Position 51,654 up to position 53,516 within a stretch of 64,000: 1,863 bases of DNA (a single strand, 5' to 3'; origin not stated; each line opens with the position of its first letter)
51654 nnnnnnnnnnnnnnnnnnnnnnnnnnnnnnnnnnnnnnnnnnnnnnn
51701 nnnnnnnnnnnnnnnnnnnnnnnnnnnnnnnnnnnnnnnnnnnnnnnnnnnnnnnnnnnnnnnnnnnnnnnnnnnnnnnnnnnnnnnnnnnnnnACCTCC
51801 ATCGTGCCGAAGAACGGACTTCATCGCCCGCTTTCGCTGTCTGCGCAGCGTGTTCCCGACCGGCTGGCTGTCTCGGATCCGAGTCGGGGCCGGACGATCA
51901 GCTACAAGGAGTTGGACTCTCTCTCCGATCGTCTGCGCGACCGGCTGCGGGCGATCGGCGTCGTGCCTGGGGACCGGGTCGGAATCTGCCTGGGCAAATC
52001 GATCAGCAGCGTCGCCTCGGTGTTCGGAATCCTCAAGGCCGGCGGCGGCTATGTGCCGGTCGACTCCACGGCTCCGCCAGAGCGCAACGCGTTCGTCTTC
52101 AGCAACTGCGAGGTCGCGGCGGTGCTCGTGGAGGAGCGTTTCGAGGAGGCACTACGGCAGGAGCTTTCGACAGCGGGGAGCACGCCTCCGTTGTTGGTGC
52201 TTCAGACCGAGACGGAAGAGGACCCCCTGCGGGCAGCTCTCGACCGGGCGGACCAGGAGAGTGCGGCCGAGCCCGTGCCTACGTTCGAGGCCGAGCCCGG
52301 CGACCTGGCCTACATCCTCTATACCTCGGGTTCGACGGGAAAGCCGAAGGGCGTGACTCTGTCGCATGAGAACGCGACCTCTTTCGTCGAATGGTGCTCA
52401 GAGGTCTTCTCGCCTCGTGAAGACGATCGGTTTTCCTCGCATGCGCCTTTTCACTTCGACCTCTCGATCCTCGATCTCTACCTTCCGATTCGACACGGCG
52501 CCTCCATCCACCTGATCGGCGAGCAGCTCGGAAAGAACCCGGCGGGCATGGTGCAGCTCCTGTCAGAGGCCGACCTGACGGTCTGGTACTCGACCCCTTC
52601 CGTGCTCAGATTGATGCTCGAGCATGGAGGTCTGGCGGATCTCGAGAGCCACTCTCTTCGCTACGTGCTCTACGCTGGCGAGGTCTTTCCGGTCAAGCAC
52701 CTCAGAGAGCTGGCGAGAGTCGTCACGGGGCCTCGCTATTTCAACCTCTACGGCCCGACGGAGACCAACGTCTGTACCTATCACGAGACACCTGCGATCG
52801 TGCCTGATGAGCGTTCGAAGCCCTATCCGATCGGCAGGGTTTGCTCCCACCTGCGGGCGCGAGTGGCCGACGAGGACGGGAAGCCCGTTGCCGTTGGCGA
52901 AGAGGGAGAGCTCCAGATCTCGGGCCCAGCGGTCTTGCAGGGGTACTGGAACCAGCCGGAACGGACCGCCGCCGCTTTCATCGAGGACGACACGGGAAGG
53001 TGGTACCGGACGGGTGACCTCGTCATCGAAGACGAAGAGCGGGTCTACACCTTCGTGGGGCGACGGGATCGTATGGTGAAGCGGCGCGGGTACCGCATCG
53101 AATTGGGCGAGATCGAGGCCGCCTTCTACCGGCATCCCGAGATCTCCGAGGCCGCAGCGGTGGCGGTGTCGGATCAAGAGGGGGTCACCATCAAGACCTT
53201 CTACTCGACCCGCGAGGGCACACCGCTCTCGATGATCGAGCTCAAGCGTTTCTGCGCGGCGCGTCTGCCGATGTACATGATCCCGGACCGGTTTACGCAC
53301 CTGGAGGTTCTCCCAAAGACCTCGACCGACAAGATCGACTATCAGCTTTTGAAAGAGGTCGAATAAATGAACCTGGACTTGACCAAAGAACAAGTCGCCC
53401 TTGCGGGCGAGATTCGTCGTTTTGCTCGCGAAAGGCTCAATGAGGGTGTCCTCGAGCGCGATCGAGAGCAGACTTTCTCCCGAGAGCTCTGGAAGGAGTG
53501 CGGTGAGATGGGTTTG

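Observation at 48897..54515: Dlt-like carrier-protein-dependent surface acylation module with fused MBOAT-SGNH protein and an acyl-CoA-dehydrogenase partner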

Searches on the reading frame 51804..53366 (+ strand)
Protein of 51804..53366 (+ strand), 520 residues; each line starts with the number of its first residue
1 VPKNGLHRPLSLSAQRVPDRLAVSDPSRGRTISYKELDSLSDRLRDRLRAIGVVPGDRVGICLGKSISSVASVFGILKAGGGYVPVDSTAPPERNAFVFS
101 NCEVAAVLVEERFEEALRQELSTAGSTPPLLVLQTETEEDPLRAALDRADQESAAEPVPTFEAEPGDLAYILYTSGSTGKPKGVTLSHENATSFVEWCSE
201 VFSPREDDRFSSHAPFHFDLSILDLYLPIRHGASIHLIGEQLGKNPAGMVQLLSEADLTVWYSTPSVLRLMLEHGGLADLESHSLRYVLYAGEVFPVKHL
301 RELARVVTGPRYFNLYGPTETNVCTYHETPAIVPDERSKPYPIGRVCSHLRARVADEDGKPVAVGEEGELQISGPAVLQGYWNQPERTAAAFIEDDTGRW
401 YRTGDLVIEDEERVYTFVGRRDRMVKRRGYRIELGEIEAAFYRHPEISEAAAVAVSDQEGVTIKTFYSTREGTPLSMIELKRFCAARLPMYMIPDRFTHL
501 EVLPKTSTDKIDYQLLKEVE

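Call 7: search_protein_families(library=pfam, proteins=[window:51804-53366:+], max_evalue=0.01)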
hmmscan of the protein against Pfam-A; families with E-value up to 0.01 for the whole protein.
window:51804-53366:+ (520 aa): 2 families
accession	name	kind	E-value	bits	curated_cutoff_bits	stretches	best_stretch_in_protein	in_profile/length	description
PF00501.34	AMP-binding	-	6.2e-86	289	29.9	1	13-382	4-384/384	AMP-binding enzyme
PF13193.12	AMP-binding_C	-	2.7e-11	44.7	24.5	1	436-510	1-76/76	AMP-binding enzyme C-terminal domain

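Call 8: search_protein_families(library=ncbifam, proteins=[window:51804-53366:+], max_evalue=0.01)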
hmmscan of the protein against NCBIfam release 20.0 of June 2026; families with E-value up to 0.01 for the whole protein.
window:51804-53366:+ (520 aa): 105 families (the best 25 are shown)
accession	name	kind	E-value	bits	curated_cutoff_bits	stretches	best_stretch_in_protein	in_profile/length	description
TIGR01733.1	AA-adenyl-dom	subfamily_domain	4.7e-111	371.5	317.4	1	33-451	1-408/409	amino acid adenylation domain-containing protein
NF003417.0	PRK04813.1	subfamily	2.9e-84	283.4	476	1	14-517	13-500/505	D-alanine--poly(phosphoribitol) ligase subunit DltA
TIGR01734.1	D-ala-DACP-lig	equivalog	1.8e-80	270.9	559.85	1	13-518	9-500/504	D-alanine--poly(phosphoribitol) ligase subunit DltA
TIGR03098.1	ligase_PEP_1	hypoth_equivalog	1.4e-79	267.9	592.35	1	6-517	2-515/517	acyl-CoA ligase (AMP-forming), exosortase A system-associated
NF004282.0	PRK05691.1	subfamily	4.1e-79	265.4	4090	1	9-517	1136-1623/4334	non-ribosomal peptide synthase/polyketide synthase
NF041803.1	NRPS_SolG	exception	1e-78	265.1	2200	1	15-516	572-1070/1163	solanimycin non-ribosomal peptide synthetase SolG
NF004837.0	PRK06187.1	subfamily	8.7e-76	255.2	476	1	7-518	11-520/531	long-chain-fatty-acid--CoA ligase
NF038078.1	NRPS_MxcG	equivalog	6.5e-75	252.3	2300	1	11-519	463-959/1442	myxochelin non-ribosomal peptide synthetase MxcG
NF006182.0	PRK08316.1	subfamily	4.7e-69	233.2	663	1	10-511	17-508/523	fatty acyl-CoA synthetase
NF006181.0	PRK08314.1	subfamily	2e-66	224.4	705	2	103-519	144-553/563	long-chain-fatty-acid--CoA ligase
NF047350.1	aureusi_NRPS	equivalog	3.5e-66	223.2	2500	1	28-518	1456-1910/2373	aureusimine non-ribosomal peptide synthetase AusA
TIGR02262.1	benz_CoA_lig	subfamily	7.6e-58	196.5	375.25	1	20-518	21-507/508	benzoate-CoA ligase family protein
NF004808.0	PRK06155.1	equivalog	4.1e-57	193.6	722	1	10-518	27-520/542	ATP-dependent acyl-CoA ligase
NF005676.0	PRK07470.1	equivalog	2.4e-56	191.5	774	1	8-518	24-527/544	acyl-CoA synthetase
NF005947.1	PRK08008.1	equivalog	1.5e-55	188.8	651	1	30-517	36-518/518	crotonobetaine/carnitine-CoA ligase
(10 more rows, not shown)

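Call 21: search_solved_structures(query=window:51804-53366:+, max_evalue=1e-20, show_alignments=3)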
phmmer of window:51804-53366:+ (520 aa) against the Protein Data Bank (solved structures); distinct sequences matched with E-value up to 1e-20: 156 (the best 60 are shown).
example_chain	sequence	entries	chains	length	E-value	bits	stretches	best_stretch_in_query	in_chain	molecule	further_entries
6mfy_A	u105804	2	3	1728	7.3e-130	437.4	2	16-518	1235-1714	Linear gramicidin synthase subunit A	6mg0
6mfz_A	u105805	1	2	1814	9.8e-130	437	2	16-518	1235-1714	Linear gramicidin synthase subunit A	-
9be3_A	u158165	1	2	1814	1e-129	436.9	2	16-518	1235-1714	Linear gramicidin synthase subunit A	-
9be4_A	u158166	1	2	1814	1e-129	436.9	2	16-518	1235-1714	Linear gramicidin synthase subunit A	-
9meh_A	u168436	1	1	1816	1e-129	436.9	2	16-518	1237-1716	Linear gramicidin synthase subunit A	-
6o6e_B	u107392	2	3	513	2.7e-103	349.8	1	6-519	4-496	L-proline--[L-prolyl-carrier protein] ligase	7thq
8xjz_C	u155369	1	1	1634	5.9e-96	325.5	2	149-510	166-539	Peptide synthetase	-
9bfd_A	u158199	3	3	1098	4.6e-73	250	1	6-518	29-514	Tyrocidine synthase 1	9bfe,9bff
5n9w_A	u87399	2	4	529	1e-66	229.1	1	11-512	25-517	Adenylation domain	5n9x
8jbr_A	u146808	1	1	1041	2.4e-66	227.9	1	4-515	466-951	McyA protein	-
3vnq_A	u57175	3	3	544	2.4e-66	227.8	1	15-513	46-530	NRPS adenylation protein CytC1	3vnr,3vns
7ly7_A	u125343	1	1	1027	4.6e-66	226.9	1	159-516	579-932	BmdB, Bacillamide NRPS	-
7ly4_E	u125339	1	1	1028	4.6e-66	226.9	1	159-516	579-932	BmdB, bacillamide NRPS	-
6p1j_A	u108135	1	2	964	3.9e-65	223.9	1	12-514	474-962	Txo2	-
7thn_B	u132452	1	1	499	4.2e-65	223.8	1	144-516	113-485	L-proline--[L-prolyl-carrier protein] ligase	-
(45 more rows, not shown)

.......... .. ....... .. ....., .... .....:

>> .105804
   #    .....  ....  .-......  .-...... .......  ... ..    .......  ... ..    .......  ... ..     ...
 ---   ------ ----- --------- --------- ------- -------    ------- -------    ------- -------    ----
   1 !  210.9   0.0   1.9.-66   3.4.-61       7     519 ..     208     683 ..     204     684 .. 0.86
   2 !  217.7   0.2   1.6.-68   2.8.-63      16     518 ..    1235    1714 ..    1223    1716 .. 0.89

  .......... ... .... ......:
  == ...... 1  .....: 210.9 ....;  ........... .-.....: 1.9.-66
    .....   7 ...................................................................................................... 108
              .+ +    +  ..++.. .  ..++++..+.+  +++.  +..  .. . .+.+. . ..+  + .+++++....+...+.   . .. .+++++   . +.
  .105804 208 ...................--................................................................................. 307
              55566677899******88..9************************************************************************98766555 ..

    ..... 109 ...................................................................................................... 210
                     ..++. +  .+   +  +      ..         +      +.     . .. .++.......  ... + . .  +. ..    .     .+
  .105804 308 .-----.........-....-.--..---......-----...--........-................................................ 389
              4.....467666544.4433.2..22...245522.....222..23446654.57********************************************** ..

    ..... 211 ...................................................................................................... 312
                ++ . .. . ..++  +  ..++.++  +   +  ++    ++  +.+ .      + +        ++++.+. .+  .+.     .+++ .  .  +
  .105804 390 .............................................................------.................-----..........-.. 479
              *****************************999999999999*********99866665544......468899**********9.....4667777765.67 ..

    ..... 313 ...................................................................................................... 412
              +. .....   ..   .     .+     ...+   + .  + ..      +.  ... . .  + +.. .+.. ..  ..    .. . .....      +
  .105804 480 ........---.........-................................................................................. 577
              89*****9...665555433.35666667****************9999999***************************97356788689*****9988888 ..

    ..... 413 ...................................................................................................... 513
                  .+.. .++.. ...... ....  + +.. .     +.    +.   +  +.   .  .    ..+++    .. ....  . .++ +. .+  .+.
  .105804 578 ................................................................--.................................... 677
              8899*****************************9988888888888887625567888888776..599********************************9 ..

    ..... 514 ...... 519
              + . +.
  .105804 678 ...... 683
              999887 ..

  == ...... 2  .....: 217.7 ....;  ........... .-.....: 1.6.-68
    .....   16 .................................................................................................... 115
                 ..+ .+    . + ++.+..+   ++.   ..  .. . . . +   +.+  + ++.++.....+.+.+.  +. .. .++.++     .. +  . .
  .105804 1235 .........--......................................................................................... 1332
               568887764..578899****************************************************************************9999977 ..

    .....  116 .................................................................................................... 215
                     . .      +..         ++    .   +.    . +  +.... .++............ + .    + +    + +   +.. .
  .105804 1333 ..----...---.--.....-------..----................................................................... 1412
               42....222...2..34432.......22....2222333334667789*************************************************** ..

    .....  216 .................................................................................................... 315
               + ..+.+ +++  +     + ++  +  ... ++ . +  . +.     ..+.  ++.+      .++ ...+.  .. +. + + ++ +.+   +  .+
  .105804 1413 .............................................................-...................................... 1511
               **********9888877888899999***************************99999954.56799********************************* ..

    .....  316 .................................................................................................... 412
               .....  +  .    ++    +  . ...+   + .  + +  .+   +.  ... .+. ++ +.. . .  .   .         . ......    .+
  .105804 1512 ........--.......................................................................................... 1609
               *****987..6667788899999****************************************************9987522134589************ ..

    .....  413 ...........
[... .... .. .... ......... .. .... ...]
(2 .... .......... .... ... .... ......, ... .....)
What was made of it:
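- Proline activation: g3 is closest to PltF (350 bits, against about 210 for DltA, call 21).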

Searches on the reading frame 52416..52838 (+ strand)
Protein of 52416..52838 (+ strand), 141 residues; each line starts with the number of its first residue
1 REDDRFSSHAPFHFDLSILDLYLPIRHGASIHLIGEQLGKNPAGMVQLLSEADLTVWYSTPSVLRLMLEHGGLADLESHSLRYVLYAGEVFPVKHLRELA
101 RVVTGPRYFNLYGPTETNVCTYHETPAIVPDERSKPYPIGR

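Call 25: search_solved_structures(query=window:52416-52838:+, max_evalue=1e-10, show_alignments=5)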
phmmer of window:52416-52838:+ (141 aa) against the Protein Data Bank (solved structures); distinct sequences matched with E-value up to 1e-10: 20.
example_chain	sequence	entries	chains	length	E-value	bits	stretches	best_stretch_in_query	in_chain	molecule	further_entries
6o6e_B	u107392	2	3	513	6e-36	127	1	3-140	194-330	L-proline--[L-prolyl-carrier protein] ligase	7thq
7thn_B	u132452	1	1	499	6e-20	75.1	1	4-123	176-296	L-proline--[L-prolyl-carrier protein] ligase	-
3e7w_A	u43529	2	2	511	3.2e-17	66.2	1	6-123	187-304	D-alanine--poly(phosphoribitol) ligase subunit 1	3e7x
3fcc_A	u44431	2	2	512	4.8e-15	59.2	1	6-136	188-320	D-alanine--poly(phosphoribitol) ligase subunit 1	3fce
3dhv_A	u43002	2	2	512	4.8e-15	59.2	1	6-136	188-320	D-alanine-poly(phosphoribitol) ligase | D-alanine--poly(phosphoribitol) ligase subunit 1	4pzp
5jjq_A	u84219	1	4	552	4.2e-14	56.1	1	3-135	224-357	AMP-dependent synthetase and ligase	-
7vhv_D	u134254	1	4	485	4.8e-13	52.7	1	6-121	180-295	D-alanine--D-alanyl carrier protein ligase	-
5jjp_A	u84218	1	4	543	4.9e-13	52.7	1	3-132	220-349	Nonribosomal peptide synthase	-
8yyr_A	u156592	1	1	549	1.7e-12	50.9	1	3-133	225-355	Putative ATP-dependent b-aminoacyl-ACP synthetase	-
7dq5_A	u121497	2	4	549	1.7e-12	50.9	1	3-133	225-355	Putative ATP-dependent b-aminoacyl-ACP synthetase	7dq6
6mfy_A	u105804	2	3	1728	5e-12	49.4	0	2-141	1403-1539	Linear gramicidin synthase subunit A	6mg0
6mfz_A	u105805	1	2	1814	5.8e-12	49.2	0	2-141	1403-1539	Linear gramicidin synthase subunit A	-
9be3_A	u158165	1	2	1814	5.9e-12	49.2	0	2-141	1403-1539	Linear gramicidin synthase subunit A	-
9be4_A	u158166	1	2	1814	5.9e-12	49.2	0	2-141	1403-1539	Linear gramicidin synthase subunit A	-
9meh_A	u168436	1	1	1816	5.9e-12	49.2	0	2-141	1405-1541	Linear gramicidin synthase subunit A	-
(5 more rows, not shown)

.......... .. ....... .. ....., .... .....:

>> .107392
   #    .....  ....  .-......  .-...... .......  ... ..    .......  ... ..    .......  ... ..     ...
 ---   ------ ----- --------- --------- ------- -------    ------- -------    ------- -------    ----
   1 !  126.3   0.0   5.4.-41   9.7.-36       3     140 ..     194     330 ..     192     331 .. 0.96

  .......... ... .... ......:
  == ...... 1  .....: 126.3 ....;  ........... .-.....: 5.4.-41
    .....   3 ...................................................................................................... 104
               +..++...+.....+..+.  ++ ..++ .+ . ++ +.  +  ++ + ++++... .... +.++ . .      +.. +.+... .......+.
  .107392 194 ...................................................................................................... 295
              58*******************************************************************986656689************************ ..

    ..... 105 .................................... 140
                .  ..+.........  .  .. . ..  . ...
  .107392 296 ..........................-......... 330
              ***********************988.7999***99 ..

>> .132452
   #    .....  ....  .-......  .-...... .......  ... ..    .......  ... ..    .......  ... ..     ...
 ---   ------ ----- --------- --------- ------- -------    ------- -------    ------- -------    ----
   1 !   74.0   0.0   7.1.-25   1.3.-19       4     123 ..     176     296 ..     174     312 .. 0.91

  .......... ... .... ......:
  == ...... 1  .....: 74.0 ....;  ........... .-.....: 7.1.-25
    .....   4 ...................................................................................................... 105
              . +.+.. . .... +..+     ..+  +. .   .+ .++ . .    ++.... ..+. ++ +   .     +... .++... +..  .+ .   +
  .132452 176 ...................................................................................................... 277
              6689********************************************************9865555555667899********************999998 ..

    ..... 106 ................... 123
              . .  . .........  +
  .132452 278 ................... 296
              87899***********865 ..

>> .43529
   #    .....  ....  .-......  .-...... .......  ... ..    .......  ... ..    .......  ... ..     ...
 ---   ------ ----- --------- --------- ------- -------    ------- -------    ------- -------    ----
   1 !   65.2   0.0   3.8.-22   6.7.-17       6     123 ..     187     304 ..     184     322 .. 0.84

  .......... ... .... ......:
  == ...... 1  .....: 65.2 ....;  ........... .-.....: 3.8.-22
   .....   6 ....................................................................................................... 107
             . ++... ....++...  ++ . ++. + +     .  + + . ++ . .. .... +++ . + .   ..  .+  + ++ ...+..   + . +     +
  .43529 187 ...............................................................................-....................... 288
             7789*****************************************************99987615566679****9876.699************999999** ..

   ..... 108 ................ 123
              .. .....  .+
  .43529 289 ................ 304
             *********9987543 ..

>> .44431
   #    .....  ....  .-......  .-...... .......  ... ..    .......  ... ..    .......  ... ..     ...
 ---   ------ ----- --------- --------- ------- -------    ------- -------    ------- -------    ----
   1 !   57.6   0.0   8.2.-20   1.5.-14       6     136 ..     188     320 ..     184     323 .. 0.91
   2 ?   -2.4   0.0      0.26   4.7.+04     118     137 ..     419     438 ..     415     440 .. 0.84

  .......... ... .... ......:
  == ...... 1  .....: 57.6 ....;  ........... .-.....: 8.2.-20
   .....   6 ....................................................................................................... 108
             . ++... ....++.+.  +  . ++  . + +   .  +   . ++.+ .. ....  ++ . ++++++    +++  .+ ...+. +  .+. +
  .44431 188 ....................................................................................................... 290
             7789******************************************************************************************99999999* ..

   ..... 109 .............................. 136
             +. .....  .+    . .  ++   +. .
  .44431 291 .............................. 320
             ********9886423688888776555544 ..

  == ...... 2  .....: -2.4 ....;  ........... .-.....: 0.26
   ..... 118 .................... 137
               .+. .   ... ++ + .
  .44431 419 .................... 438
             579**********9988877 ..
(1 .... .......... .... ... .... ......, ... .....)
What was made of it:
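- On Dlt D-alanylation system: Pocket residues differ from B. subtilis DltA at 6 of 9 positions (call 25).
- On Prolyl-carrier-protein to pyrrolyl cassette (PltF/L/E type): The g3 code is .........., and PltF (6o6e) matches at all nine pocket positions visible in the alignment; the tenth residue, Lys, lay outside the aligned fragment (call 25).
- Its nine pocket residues are identical to PltF (call 25). The specificity residues differ from DltA at 6 of 9 positions and equal those of PltF (call 25).
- Tried and rejected: DltA-type D-alanylation: rejected on specificity residues (call 25).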
